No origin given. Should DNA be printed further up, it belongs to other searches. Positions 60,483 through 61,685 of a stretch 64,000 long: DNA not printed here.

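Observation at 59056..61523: ACP-dehydratase didomain protein paired with a FabB-like ketosynthase: candidate dedicated fatty-acid tailoring module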

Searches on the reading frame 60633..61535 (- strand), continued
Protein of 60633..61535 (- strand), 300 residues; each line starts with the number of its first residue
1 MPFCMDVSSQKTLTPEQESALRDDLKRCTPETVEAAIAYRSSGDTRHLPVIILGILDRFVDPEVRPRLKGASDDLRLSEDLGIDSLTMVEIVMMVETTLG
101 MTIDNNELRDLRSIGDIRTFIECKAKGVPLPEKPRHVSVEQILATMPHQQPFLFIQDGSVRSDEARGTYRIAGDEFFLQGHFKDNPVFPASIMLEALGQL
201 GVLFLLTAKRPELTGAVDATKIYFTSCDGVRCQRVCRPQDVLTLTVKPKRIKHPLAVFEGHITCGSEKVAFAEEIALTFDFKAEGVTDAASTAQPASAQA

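Call 53: search_protein_families(library=ncbifam, proteins=[P0273, P0281, P0286, P0313, P0320, P0321, P0351, P0358, P0380, P0381], max_evalue=0.00001)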
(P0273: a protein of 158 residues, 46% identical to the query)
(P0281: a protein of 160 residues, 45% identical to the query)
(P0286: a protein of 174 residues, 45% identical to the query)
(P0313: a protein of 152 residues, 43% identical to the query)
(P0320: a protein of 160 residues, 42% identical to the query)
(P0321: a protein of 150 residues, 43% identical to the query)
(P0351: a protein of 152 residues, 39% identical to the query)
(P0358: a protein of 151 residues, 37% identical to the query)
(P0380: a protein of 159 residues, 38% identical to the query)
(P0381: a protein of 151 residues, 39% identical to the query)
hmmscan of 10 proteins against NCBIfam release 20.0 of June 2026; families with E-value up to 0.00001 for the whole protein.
P0273 (158 aa): 4 families
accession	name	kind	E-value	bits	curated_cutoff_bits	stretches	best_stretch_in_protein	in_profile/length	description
NF000582.1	PRK00006.1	equivalog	1.5e-21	76.8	113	1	16-150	2-132/137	3-hydroxyacyl-ACP dehydratase FabZ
NF009667.0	PRK13188.1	equivalog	1.7e-21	76.5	465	1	8-144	315-448/464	bifunctional UDP-3-O-[3-hydroxymyristoyl] N-acetylglucosamine deacetylase/3-hydroxyacyl-ACP dehydratase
TIGR01750.1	fabZ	equivalog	1.6e-19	70.1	155.15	1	15-150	2-136/141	3-hydroxyacyl-ACP dehydratase FabZ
NF058663.1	cispen_cyc_AmcE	equivalog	9.8e-09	35.4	140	1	16-145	6-132/153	cispentacin biosynthesis cyclizing decarboxylase AmcE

P0281 (160 aa): 4 families
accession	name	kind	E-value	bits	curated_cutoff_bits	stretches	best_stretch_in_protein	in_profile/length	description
NF000582.1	PRK00006.1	equivalog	1.1e-18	67.5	113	1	15-148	3-132/137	3-hydroxyacyl-ACP dehydratase FabZ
NF009667.0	PRK13188.1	equivalog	5e-18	65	465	1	7-148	316-454/464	bifunctional UDP-3-O-[3-hydroxymyristoyl] N-acetylglucosamine deacetylase/3-hydroxyacyl-ACP dehydratase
NF058663.1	cispen_cyc_AmcE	equivalog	2.1e-16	60.3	140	1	14-149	6-138/153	cispentacin biosynthesis cyclizing decarboxylase AmcE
TIGR01750.1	fabZ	equivalog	6.9e-16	58.4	155.15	1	13-148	2-136/141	3-hydroxyacyl-ACP dehydratase FabZ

P0286 (174 aa): 4 families
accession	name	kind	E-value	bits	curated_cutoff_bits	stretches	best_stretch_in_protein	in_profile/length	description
NF000582.1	PRK00006.1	equivalog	1.5e-21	76.8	113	1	17-149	2-130/137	3-hydroxyacyl-ACP dehydratase FabZ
TIGR01750.1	fabZ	equivalog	1e-18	67.5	155.15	1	17-150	3-135/141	3-hydroxyacyl-ACP dehydratase FabZ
NF009667.0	PRK13188.1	equivalog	2.8e-17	62.6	465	1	11-146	317-449/464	bifunctional UDP-3-O-[3-hydroxymyristoyl] N-acetylglucosamine deacetylase/3-hydroxyacyl-ACP dehydratase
NF058663.1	cispen_cyc_AmcE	equivalog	5.9e-09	36.1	140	1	21-150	10-136/153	cispentacin biosynthesis cyclizing decarboxylase AmcE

P0313 (152 aa): 4 families
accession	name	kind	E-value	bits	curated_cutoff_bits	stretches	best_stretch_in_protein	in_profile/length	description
NF000582.1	PRK00006.1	equivalog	1.4e-14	54.2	113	1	9-139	2-128/137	3-hydroxyacyl-ACP dehydratase FabZ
TIGR01750.1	fabZ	equivalog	4.8e-12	45.9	155.15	1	9-140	3-133/141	3-hydroxyacyl-ACP dehydratase FabZ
NF009667.0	PRK13188.1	equivalog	3.8e-10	39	465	1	5-137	319-448/464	bifunctional UDP-3-O-[3-hydroxymyristoyl] N-acetylglucosamine deacetylase/3-hydroxyacyl-ACP dehydratase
NF058663.1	cispen_cyc_AmcE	equivalog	4.8e-07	29.9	140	1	21-139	18-133/153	cispentacin biosynthesis cyclizing decarboxylase AmcE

P0320 (160 aa): 4 families
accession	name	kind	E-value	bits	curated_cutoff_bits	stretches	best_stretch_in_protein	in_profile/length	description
NF000582.1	PRK00006.1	equivalog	3.1e-20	72.5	113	1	7-137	3-128/137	3-hydroxyacyl-ACP dehydratase FabZ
NF009667.0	PRK13188.1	equivalog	3.1e-20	72.3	465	1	3-129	320-443/464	bifunctional UDP-3-O-[3-hydroxymyristoyl] N-acetylglucosamine deacetylase/3-hydroxyacyl-ACP dehydratase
TIGR01750.1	fabZ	equivalog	3.1e-17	62.7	155.15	1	8-139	5-134/141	3-hydroxyacyl-ACP dehydratase FabZ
NF058663.1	cispen_cyc_AmcE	equivalog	4.1e-09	36.7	140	1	32-140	34-136/153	cispentacin biosynthesis cyclizing decarboxylase AmcE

P0321 (150 aa): 5 families
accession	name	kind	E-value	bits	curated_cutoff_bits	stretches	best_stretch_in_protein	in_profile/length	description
NF000582.1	PRK00006.1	equivalog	3.1e-24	85.5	113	1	10-136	3-130/137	3-hydroxyacyl-ACP dehydratase FabZ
NF009667.0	PRK13188.1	equivalog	2.6e-22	79.2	465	1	9-135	323-451/464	bifunctional UDP-3-O-[3-hydroxymyristoyl] N-acetylglucosamine deacetylase/3-hydroxyacyl-ACP dehydratase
TIGR01750.1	fabZ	equivalog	4.7e-21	75.1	155.15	1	10-136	4-134/141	3-hydroxyacyl-ACP dehydratase FabZ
NF058663.1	cispen_cyc_AmcE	equivalog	4.2e-12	46.4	140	1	11-137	8-136/153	cispentacin biosynthesis cyclizing decarboxylase AmcE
TIGR01749.1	fabA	equivalog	7e-06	26.1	238.15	1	31-76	48-93/169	3-hydroxyacyl-[acyl-carrier-protein] dehydratase FabA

P0351 (152 aa): 4 families
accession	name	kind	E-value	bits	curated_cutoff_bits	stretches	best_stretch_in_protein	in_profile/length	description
NF000582.1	PRK00006.1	equivalog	6.1e-22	78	113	1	10-143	5-135/137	3-hydroxyacyl-ACP dehydratase FabZ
TIGR01750.1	fabZ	equivalog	8e-20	71.1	155.15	1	10-142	6-138/141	3-hydroxyacyl-ACP dehydratase FabZ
NF009667.0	PRK13188.1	equivalog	3.6e-17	62.2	465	1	7-142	323-456/464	bifunctional UDP-3-O-[3-hydroxymyristoyl] N-acetylglucosamine deacetylase/3-hydroxyacyl-ACP dehydratase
NF058663.1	cispen_cyc_AmcE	equivalog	2.4e-07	30.9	140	1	13-138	12-135/153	cispentacin biosynthesis cyclizing decarboxylase AmcE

P0358 (151 aa): 4 families
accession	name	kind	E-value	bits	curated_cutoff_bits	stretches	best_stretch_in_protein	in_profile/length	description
NF000582.1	PRK00006.1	equivalog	3.1e-22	79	113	1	5-133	3-130/137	3-hydroxyacyl-ACP dehydratase FabZ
NF009667.0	PRK13188.1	equivalog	6e-22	78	465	1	2-135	321-454/464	bifunctional UDP-3-O-[3-hydroxymyristoyl] N-acetylglucosamine deacetylase/3-hydroxyacyl-ACP dehydratase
TIGR01750.1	fabZ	equivalog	9.4e-21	74.1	155.15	1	5-133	4-134/141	3-hydroxyacyl-ACP dehydratase FabZ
NF058663.1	cispen_cyc_AmcE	equivalog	2.1e-12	47.3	140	1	5-132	7-134/153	cispentacin biosynthesis cyclizing decarboxylase AmcE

P0380 (159 aa): 3 families
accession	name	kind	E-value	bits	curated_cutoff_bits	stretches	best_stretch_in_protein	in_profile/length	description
NF000582.1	PRK00006.1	equivalog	1.2e-08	34.9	113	1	9-129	2-118/137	3-hydroxyacyl-ACP dehydratase FabZ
NF009667.0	PRK13188.1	equivalog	3.1e-08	32.8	465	1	2-77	316-392/464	bifunctional UDP-3-O-[3-hydroxymyristoyl] N-acetylglucosamine deacetylase/3-hydroxyacyl-ACP dehydratase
TIGR01750.1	fabZ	equivalog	8.5e-07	28.9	155.15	1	9-129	3-122/141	3-hydroxyacyl-ACP dehydratase FabZ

P0381 (151 aa): 4 families
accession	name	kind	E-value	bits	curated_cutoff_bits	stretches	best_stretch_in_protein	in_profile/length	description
NF000582.1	PRK00006.1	equivalog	7e-19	68.1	113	1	10-136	4-128/137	3-hydroxyacyl-ACP dehydratase FabZ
TIGR01750.1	fabZ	equivalog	2.3e-18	66.4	155.15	1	10-137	5-133/141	3-hydroxyacyl-ACP dehydratase FabZ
NF009667.0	PRK13188.1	equivalog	3e-16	59.2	465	1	5-128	320-442/464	bifunctional UDP-3-O-[3-hydroxymyristoyl] N-acetylglucosamine deacetylase/3-hydroxyacyl-ACP dehydratase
NF058663.1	cispen_cyc_AmcE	equivalog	1.3e-07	31.8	140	1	10-136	8-133/153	cispentacin biosynthesis cyclizing decarboxylase AmcE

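Call 54: find_encoding_contigs(protein=P0273, flank=8000, max_places=1)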
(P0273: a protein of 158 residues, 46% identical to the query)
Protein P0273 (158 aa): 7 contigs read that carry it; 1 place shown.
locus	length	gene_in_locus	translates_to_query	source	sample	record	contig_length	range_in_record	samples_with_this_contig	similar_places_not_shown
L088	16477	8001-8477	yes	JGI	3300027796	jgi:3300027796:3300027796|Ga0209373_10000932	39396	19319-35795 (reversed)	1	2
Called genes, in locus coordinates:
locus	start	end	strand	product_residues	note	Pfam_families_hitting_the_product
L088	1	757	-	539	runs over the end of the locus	PF05681:Fumerase, PF05683:Fumerase_C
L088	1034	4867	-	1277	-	PF02837:Glyco_hydro_2_N, PF00703:Glyco_hydro_2, PF02836:Glyco_hydro_2_C, PF16353:LacZ_4, PF02929:Bgal_small_N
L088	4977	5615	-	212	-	PF12766:Pyridox_oxase_2 (weak), PF01243:PNPOx_N, PF10590:PNP_phzG_C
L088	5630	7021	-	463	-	PF03631:Virul_fac_BrkB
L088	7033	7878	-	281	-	PF01513:NAD_kinase, PF20143:NAD_kinase_C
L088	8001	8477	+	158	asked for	PF07977:FabA, PF22818:ApeI-like (weak)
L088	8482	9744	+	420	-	PF00109:ketoacyl-synt, PF02801:Ketoacyl-synt_C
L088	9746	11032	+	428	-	PF04413:Glycos_transf_N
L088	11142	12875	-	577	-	PF10150:RNase_E_G, PF20833:RNase_E_G_Thio (weak)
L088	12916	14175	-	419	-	PF01098:FTSW_RODA_SPOVE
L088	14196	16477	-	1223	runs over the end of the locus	PF02574:S-methyl_trans, PF00809:Pterin_bind, PF02607:B12-binding_2, PF02310:B12-binding, PF02965:Met_synt_B12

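Call 55: find_encoding_contigs(protein=P0392, flank=8000, max_places=1)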
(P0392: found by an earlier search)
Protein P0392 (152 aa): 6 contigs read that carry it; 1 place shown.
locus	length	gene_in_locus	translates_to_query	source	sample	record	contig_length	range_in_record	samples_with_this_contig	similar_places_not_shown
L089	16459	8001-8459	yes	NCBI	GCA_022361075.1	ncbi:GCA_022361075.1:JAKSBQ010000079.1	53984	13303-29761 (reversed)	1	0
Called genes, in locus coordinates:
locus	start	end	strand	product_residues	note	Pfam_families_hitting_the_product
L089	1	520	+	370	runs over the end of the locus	PF05496:RuvB_N (faint), PF13177:DNA_pol3_delta2, PF13604:AAA_30 (weak), PF00004:AAA, PF07728:AAA_5 (weak), PF13401:AAA_22 (weak), PF22608:DNAX_ATPase_lid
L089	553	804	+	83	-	-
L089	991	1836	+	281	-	PF08668:HDOD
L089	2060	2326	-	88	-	PF01541:GIY-YIG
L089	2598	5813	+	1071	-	PF13424:TPR_12 (faint), PF00512:HisKA, PF02518:HATPase_c, PF00072:Response_reg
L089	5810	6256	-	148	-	-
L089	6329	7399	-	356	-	PF00579:tRNA-synt_1b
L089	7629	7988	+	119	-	PF00550:PP-binding (weak)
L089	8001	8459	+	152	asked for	PF07977:FabA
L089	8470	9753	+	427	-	PF13579:Glyco_trans_4_4 (weak), PF13439:Glyco_transf_4 (faint), PF00534:Glycos_transf_1, PF13692:Glyco_trans_1_4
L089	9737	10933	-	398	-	PF00155:Aminotran_1_2, PF01212:Beta_elim_lyase (weak)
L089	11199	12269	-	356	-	PF01817:CM_2, PF00800:PDT, PF01842:ACT (weak)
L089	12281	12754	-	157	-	PF04079:SMC_ScpB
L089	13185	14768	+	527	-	PF00342:PGI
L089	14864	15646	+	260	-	-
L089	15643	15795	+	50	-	-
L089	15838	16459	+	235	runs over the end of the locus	PF00590:TP_methylase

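Call 59: fold_search(model_id=the predicted structure, library=pdb)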
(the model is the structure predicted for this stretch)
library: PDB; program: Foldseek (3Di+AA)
matches with E <= 10: 1411; with E <= 0.001: 255
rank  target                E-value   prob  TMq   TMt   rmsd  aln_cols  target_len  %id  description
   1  3az8_C                2.9e-12  1.00  0.43  0.86   2.7       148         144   23  Beta-Hydroxyacyl-Acyl Carrier Protein Dehydratase (FabZ) from Plasmodium falciparum in complex with NAS21 (released 2012-02-29)
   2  3az8_E                3.7e-12  1.00  0.42  0.86   2.8       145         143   23  Beta-Hydroxyacyl-Acyl Carrier Protein Dehydratase (FabZ) from Plasmodium falciparum in complex with NAS21 (released 2012-02-29)
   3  3az8_J                5.0e-12  1.00  0.43  0.86   2.6       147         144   23  Beta-Hydroxyacyl-Acyl Carrier Protein Dehydratase (FabZ) from Plasmodium falciparum in complex with NAS21 (released 2012-02-29)
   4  3az9_G                5.3e-12  1.00  0.43  0.84   2.5       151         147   22  Beta-Hydroxyacyl-Acyl Carrier Protein Dehydratase (FabZ) from Plasmodium falciparum in complex with NAS91 (released 2012-02-29)
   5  3az8_A                5.9e-12  1.00  0.43  0.86   2.5       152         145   22  Beta-Hydroxyacyl-Acyl Carrier Protein Dehydratase (FabZ) from Plasmodium falciparum in complex with NAS21 (released 2012-02-29)
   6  3az8_T                6.3e-12  1.00  0.43  0.87   2.5       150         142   23  Beta-Hydroxyacyl-Acyl Carrier Protein Dehydratase (FabZ) from Plasmodium falciparum in complex with NAS21 (released 2012-02-29)
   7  1z6b_F                8.0e-12  1.00  0.43  0.87   1.9       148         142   24  Crystal structure of Plasmodium falciparum FabZ at 2.1 A (released 2005-06-14)
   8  1z6b_E                9.0e-12  1.00  0.42  0.88   2.0       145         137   23  Crystal structure of Plasmodium falciparum FabZ at 2.1 A (released 2005-06-14)
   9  6n3p_E                1.1e-11  1.00  0.44  0.87   2.4       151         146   24  Crosslinked AcpP=FabZ complex from E. coli Type II FAS (released 2019-03-13)
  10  3az8_I                1.1e-11  1.00  0.43  0.87   2.7       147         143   23  Beta-Hydroxyacyl-Acyl Carrier Protein Dehydratase (FabZ) from Plasmodium falciparum in complex with NAS21 (released 2012-02-29)
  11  3az8_K                1.1e-11  1.00  0.43  0.85   2.5       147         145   23  Beta-Hydroxyacyl-Acyl Carrier Protein Dehydratase (FabZ) from Plasmodium falciparum in complex with NAS21 (released 2012-02-29)
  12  3aza_B                1.1e-11  1.00  0.42  0.87   2.8       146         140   23  Beta-Hydroxyacyl-Acyl Carrier Protein Dehydratase (FabZ) from Plasmodium falciparum in complex with NAS91-10 (released 2012-02-29)
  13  1z6b_A                1.2e-11  1.00  0.42  0.87   1.9       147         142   24  Crystal structure of Plasmodium falciparum FabZ at 2.1 A (released 2005-06-14)
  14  3az8_F                1.2e-11  1.00  0.43  0.84   2.6       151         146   22  Beta-Hydroxyacyl-Acyl Carrier Protein Dehydratase (FabZ) from Plasmodium falciparum in complex with NAS21 (released 2012-02-29)
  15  6n3p_B                1.4e-11  1.00  0.43  0.87   2.4       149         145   24  Crosslinked AcpP=FabZ complex from E. coli Type II FAS (released 2019-03-13)
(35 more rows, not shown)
